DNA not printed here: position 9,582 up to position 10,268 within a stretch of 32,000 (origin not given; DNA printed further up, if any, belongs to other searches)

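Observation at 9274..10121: Hidden two-gene cassette: Panacea/DUF4065 (SocA-like) antitoxin-type gene coupled to an orphan ORF, a candidate PanA-PanT-type toxin-antitoxin or defence module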

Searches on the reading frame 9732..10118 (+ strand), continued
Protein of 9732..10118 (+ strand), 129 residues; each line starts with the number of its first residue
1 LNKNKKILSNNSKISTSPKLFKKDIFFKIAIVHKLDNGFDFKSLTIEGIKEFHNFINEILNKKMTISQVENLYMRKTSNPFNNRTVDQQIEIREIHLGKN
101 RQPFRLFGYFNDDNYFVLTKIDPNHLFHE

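Call 44: find_encoding_contigs(protein=P0017, flank=3500, max_places=6)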
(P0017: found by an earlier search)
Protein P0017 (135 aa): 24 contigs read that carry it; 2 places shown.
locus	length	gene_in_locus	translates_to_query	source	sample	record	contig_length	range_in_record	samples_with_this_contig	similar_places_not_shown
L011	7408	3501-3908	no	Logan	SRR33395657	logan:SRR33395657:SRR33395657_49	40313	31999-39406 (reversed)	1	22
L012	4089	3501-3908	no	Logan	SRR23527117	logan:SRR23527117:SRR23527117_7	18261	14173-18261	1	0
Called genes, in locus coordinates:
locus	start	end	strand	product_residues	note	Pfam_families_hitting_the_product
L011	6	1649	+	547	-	PF02734:Dak2, PF21645:FakA-like_M, PF13684:FakA-like_C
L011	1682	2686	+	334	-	PF02504:FA_synthesis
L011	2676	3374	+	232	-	PF22935:RM44_endonuclase (faint), PF14622:Ribonucleas_3_3, PF00636:Ribonuclease_3, PF00035:dsrm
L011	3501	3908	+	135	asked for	-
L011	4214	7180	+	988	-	PF02463:SMC_N, PF13304:AAA_21 (weak), PF13476:AAA_23, PF06470:SMC_hinge, PF13304:AAA_21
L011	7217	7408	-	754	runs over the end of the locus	PF13328:HD_4, PF01966:HD, PF04607:RelA_SpoT, PF02824:TGS, PF28438:RelA_RIS, PF13291:ACT_4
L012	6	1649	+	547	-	PF02734:Dak2, PF21645:FakA-like_M, PF13684:FakA-like_C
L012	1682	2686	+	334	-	PF02504:FA_synthesis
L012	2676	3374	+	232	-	PF22935:RM44_endonuclase (faint), PF14622:Ribonucleas_3_3, PF00636:Ribonuclease_3, PF00035:dsrm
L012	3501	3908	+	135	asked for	-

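Call 45: predict_structure(alignment_id=A2)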
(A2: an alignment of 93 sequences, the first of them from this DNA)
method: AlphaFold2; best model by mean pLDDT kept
length: 129 residues; sequences in the alignment: 93
mean_pLDDT: 85.5   pTM: 0.74
mean pLDDT of the five models: 85.5, 84.9, 84.9, 84.3, 82.6
residues with pLDDT >= 90: 85; 70-90: 18; 50-70: 22; < 50: 4
segments of 3 or more residues with pLDDT < 50: none
pLDDT, mean of each block of 10 residues (from residue 1): 54 54 86 95 96 97 96 87 86 93 94 96 75
secondary structure, 60 per line:
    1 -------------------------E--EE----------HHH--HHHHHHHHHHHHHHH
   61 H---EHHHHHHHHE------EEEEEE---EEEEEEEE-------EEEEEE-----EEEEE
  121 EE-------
elements in order: H46-61 H66-73 E81-86 E90-97 E105-110 E116-122

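Call 48: fold_search(model_id=the predicted structure, library=pdb)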
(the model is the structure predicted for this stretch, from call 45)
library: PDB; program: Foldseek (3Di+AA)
matches with E <= 10: 232; with E <= 0.001: 0
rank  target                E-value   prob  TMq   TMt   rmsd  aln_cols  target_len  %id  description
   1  1z8m_MODEL_1_A        5.2e-01  0.33  0.36  0.48   5.5        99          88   19  Solution structure of the conserved hypothtical protein HP0894 from Helicobacter pylori (released 2005-11-01)
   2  9e5c_5g               6.3e-01  0.08  0.25  0.10  13.2       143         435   13  Cryo-EM structure of 96 nm repeat of microtubule doublet from T. brucei flagellum (released 2025-03-12)
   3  9rdh_C                7.5e-01  0.06  0.18  0.07  19.3       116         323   14  Structure of A16/G9 in complex with A56/K2 at pH 5.5 (vaccinia virus) (released 2025-09-03)
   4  5ja8_E                1.4e+00  0.14  0.32  0.37   6.5       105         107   16  Crystal structure of the HigB2 toxin in complex with Nb2 (released 2017-04-05)
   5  3nti_A                1.4e+00  0.06  0.18  0.15  12.4        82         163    6  Crystal structure of Tudor and Aubergine [R15(me2s)] complex (released 2010-09-15)
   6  3ntk_B                1.5e+00  0.06  0.19  0.16  12.2        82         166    6  Crystal structure of Tudor (released 2010-09-15)
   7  4btf                  1.8e+00  0.03  0.15  0.06  15.4        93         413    9  Structure of MLKL (released 2013-09-18)
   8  5u9o_H                1.9e+00  0.04  0.20  0.18  12.0       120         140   15  Cocrystal structure of the intermembrane space region of the plastid division proteins PARC6 and PDV1 (released 2017-12-20)
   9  6y2s_B                1.9e+00  0.04  0.17  0.09  10.2        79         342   13  Escherichia coli R318A RnlA endoribonuclease (single alanine mutant of RnlA) (released 2021-03-31)
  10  6y6o_B                1.9e+00  0.02  0.10  0.12  17.0        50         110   10  Structure of mature activin A with small molecule 42 (released 2021-02-03)
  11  3nth_A                2.0e+00  0.06  0.19  0.16  12.4        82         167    6  Crystal structure of Tudor and Aubergine [R13(me2s)] complex (released 2010-09-15)
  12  6af3_C                2.2e+00  0.09  0.28  0.31   6.7        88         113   16  Toxin-Antitoxin module from Streptococcus pneumoniae (released 2019-08-14)
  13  6af4_C                2.2e+00  0.09  0.31  0.33   7.2       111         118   17  Toxin-Antitoxin module from Streptococcus pneumoniae (released 2019-08-14)
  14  4q2u_L                2.2e+00  0.08  0.26  0.33   6.6        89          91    9  Crystal structure of the E. coli DinJ-YafQ toxin-antitoxin complex (released 2014-06-11)
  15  8uzt_A                2.2e+00  0.04  0.17  0.20  11.2        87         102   15  Mitochondrial single-stranded binding protein bound to DNA (released 2024-08-21)
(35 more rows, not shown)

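Call 55: search_protein_families(library=padloc, alignment_id=A2, max_evalue=0.01)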
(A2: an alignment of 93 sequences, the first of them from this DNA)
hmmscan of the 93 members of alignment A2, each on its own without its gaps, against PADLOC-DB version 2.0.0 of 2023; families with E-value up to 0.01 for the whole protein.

A. member 1, seq(129 aa): 1 family
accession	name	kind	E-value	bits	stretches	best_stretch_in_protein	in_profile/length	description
PDLC03891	NsnC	-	0.0014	16.2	1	32-125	184-278/284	-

B. families by the number of members that match (of 93 scanned): 11 families
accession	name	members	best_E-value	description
PDLC03891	NsnC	55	1.2e-08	-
PDLC01934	CARF7--CARF_RelE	12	6.3e-06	-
PDLC01660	Cas13Cterm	1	0.00011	Cas effector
PDLC01833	CARF2--CARF_HEPN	1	0.00015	-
PDLC01293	Cas10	1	0.00026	CAS-III; effector_LS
PDLC01957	CARF9--CARF_HEPN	1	0.00065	-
PDLC03880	NsnC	1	0.0015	-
PDLC03592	Specificity_II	1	0.0022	Type II specificity subunit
PDLC04752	PDC-M64A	1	0.0064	-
PDLC01336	Csx1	1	0.0067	CAS-III; associated_signaling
PDLC01444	Cas10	1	0.0096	CAS-III; effector_LS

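Call 56: search_protein_families(library=ncbifam, alignment_id=A2, max_evalue=0.01)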
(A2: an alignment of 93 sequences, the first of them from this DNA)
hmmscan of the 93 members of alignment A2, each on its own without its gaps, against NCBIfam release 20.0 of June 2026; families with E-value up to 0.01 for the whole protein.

A. member 1, seq(129 aa): 1 family
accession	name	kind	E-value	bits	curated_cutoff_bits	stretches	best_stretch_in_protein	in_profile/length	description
NF046006.1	MAG6450_fam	subfamily_domain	9e-34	116.1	40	1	27-128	1-102/103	MAG6450 family protein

B. families by the number of members that match (of 93 scanned): 3 families
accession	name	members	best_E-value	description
NF046006.1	MAG6450_fam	93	7e-38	MAG6450 family protein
NF046040.1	RelB_antitoxin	1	0.007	type II toxin-antitoxin system RelB family antitoxin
NF002221.0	PRK01115.1-4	1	0.0091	DNA polymerase sliding clamp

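Call 58: search_protein_families(library=padloc, proteins=[P0122, P0140, P0105, P0067, P0074, P0085, P0123, P0050, P0134], max_evalue=0.05)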
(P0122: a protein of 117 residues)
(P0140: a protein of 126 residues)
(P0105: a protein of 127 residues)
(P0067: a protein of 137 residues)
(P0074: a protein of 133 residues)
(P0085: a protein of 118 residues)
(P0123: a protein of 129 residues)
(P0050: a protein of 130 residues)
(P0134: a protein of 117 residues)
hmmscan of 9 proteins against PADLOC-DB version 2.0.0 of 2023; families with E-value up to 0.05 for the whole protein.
P0122 (117 aa): 2 families
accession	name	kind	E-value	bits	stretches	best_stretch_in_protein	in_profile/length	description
PDLC01934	CARF7--CARF_RelE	-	6.3e-06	23.5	1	15-113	261-358/359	-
PDLC03891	NsnC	-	0.0048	14.4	1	33-115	187-280/284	-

P0140 (126 aa): 2 families
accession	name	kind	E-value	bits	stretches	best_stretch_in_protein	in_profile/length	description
PDLC03891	NsnC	-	0.00011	19.8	1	35-124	182-280/284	-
PDLC01336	Csx1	-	0.0067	14.8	1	14-69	36-88/123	CAS-III; associated_signaling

P0105 (127 aa): 1 family
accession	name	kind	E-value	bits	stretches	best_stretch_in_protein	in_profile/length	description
PDLC03891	NsnC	-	0.0012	16.4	1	18-125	167-280/284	-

P0067 (137 aa): 1 family
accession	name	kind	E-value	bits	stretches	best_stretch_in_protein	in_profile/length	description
PDLC03891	NsnC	-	0.015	12.9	1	87-135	234-280/284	-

P0074 (133 aa): 1 family
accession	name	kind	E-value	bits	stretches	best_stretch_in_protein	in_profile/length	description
PDLC03891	NsnC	-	3.1e-07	28.2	1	35-129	186-280/284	-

P0085 (118 aa): 1 family
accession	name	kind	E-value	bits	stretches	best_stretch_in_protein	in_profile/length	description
PDLC03891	NsnC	-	0.00019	19.1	1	76-117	241-281/284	-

P0123 (129 aa): 0 families

P0050 (130 aa): 0 families

P0134 (117 aa): 2 families
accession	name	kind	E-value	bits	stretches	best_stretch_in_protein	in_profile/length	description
PDLC03891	NsnC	-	3.7e-07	27.9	1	28-115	182-280/284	-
PDLC01957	CARF9--CARF_HEPN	-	0.00065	17.1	1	17-95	302-380/410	-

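Call 59: find_encoding_contigs(protein=P0074, flank=3000, max_places=2)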
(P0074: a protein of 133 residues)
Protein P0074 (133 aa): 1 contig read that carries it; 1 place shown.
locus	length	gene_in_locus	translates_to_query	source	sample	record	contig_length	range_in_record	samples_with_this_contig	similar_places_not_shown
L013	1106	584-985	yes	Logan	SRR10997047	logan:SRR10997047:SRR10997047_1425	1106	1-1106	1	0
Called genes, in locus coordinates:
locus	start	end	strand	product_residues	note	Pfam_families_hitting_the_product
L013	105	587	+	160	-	PF13274:SocA_Panacea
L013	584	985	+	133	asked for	-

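Call 60: find_encoding_contigs(protein=P0122, flank=3000, max_places=2)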
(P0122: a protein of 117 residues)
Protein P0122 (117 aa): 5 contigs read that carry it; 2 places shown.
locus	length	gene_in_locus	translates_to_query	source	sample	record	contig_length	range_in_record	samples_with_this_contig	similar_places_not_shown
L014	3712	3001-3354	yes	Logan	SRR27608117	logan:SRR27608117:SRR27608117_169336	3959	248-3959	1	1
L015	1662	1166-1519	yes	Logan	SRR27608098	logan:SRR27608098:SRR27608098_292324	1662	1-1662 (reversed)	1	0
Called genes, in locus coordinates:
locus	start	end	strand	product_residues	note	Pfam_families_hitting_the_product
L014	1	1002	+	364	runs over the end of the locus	PF00589:Phage_integrase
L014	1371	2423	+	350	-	PF01972:SDH_protease, PF25145:NfeD1b_N (weak)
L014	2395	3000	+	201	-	PF13274:SocA_Panacea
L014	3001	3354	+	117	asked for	-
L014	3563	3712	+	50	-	?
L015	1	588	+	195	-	?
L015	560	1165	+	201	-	PF13274:SocA_Panacea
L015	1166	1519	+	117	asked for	-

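Call 61: find_encoding_contigs(protein=P0134, flank=3000, max_places=2)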
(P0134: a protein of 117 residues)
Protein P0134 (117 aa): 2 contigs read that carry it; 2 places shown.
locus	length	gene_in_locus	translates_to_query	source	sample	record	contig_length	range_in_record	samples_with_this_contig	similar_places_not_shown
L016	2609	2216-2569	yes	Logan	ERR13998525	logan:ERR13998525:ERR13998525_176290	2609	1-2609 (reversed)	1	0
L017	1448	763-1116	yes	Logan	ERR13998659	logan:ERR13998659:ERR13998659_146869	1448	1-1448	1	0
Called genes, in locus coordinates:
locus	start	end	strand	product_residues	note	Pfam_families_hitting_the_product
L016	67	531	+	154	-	PF05105:Phage_holin_4_1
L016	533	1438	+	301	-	PF01520:Amidase_3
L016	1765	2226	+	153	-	PF13274:SocA_Panacea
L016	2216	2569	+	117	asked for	-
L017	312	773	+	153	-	PF13274:SocA_Panacea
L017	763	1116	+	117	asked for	-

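Call 62: find_encoding_contigs(protein=P0105, flank=3000, max_places=2)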
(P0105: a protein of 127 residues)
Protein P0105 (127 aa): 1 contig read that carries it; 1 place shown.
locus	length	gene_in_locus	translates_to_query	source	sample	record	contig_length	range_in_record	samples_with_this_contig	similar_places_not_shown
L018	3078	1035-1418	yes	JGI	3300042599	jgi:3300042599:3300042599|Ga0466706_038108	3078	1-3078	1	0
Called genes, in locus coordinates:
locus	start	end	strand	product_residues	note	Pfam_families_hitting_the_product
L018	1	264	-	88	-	?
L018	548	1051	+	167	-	PF13274:SocA_Panacea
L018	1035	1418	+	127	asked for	-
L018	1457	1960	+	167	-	PF13274:SocA_Panacea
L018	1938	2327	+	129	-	-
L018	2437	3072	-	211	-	-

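Call 80: find_homologous_proteins(query=A2, max_evalue=0.001)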
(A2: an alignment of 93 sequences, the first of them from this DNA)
Query A2 (93 sequences) (129 aa, profile of the alignment): 133 proteins with E <= 0.001 among 412 candidates; the best 120 are listed.
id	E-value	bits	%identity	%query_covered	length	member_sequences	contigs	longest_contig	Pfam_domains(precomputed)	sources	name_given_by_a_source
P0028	7.1e-34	134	42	85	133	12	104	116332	-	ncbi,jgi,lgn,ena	jgi:hypothetical protein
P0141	1.9e-33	133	41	85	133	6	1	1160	-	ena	-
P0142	2.0e-33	133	39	93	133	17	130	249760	-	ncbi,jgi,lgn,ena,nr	ncbi:MAG: hypothetical protein KH029_02575 [Haemophilus parainfluenzae]|jgi:hypothetical protein|nr:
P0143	4.4e-33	132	31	98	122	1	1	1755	-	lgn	-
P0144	6.4e-33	131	41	93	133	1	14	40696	-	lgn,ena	-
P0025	9.1e-33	131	58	98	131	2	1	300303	-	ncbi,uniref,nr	ncbi:MAG6450 family protein [Mycoplasma yeatsii]|uniref:Uncharacterized protein n=1 Tax=Mycoplasma y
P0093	1.5e-32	130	24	98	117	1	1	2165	-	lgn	-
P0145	3.9e-32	129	26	95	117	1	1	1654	-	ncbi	-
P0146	4.1e-32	129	31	79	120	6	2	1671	-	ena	-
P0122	5.7e-32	128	24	84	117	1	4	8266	-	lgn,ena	-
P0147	7.4e-32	128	30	84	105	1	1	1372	-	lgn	-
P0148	1.0e-31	127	47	77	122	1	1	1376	-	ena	-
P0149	1.7e-31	127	33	95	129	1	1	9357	-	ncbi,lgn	-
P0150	1.9e-31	127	27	83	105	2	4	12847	-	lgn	-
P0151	2.4e-31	126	27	95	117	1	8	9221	-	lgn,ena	-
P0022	1.2e-29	121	63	83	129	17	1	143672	-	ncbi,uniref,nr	ncbi:MAG6450 family protein [Mycoplasmopsis agalactiae]|uniref:MAG6450 family protein n=1 Tax=Mycopl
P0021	4.5e-29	119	68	80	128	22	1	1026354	-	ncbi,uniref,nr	ncbi:MAG6450 family protein [Mycoplasma mycoides]|uniref:MAG6450 family protein n=1 Tax=Mycoplasma m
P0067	6.5e-26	109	28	81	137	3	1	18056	-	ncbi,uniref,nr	ncbi:MAG6450 family protein [Secundilactobacillus paracollinoides]|uniref:MAG6450 family protein n=2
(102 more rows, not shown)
